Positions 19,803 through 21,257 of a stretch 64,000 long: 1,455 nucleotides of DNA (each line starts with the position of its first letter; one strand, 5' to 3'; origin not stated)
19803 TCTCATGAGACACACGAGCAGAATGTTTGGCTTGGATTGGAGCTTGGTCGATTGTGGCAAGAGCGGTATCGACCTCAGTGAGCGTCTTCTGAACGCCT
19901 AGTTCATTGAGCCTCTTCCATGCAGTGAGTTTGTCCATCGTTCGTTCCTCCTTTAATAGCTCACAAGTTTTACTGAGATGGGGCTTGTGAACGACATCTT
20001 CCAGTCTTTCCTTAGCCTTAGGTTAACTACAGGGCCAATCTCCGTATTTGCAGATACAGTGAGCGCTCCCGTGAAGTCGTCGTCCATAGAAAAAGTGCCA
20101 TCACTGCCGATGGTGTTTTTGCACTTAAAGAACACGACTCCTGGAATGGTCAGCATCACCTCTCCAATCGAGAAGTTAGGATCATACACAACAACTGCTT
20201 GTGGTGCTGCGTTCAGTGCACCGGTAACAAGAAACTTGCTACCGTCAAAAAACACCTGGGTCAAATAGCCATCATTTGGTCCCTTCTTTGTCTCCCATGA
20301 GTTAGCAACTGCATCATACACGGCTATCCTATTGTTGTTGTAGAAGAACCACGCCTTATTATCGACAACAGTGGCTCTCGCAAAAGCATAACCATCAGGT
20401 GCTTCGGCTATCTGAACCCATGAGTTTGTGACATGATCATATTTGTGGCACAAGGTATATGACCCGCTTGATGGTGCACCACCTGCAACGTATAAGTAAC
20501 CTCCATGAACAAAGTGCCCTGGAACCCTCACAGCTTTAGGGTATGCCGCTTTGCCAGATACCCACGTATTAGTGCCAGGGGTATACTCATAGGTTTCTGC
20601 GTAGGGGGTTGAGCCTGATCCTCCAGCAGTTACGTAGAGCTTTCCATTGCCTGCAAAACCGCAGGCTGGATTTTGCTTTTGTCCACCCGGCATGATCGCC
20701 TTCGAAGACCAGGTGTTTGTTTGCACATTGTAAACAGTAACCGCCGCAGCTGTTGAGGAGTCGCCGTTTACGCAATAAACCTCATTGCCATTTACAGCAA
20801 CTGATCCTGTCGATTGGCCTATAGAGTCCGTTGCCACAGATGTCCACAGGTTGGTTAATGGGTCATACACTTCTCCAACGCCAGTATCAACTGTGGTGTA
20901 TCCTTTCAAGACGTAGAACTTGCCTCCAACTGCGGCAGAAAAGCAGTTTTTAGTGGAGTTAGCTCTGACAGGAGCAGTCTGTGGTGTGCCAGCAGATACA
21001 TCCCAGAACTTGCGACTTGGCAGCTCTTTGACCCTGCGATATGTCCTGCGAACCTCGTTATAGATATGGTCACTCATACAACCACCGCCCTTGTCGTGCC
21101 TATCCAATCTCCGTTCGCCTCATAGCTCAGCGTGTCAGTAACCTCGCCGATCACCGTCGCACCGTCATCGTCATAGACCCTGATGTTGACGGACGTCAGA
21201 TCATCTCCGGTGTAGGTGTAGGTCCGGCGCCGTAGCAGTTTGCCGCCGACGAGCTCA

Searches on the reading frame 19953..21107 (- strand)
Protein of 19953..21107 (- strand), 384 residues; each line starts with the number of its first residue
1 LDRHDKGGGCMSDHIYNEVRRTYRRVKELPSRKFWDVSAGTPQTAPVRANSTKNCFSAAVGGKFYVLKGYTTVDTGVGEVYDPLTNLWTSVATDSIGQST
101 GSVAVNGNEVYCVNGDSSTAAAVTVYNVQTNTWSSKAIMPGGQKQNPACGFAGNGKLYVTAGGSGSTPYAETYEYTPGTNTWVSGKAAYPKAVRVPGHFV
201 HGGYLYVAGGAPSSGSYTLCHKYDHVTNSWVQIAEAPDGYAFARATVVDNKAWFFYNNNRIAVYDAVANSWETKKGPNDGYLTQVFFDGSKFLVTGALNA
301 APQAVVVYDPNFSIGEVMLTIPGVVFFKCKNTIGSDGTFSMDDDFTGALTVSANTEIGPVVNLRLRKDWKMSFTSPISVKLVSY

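Call 15: search_protein_families(library=phrogs, proteins=[window:19953-21107:-], max_evalue=0.001)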
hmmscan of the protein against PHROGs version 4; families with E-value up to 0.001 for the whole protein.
window:19953-21107:- (384 aa): 6 families
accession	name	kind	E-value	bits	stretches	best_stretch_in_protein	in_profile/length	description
phrog_12615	-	unknown function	8.3e-19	68.9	2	51-141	137-221/290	-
phrog_16120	-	head and packaging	1.4e-13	51.6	1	100-243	291-442/511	virion structural protein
phrog_8229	-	unknown function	1e-12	49.1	1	55-184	116-247/382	-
phrog_11786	-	unknown function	9.9e-07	28.8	0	68-121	194-247/463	-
phrog_16216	-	unknown function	1.7e-05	24.9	1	101-241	256-392/418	-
phrog_6745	-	lysis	0.00082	19.3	0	213-281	243-310/396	endolysin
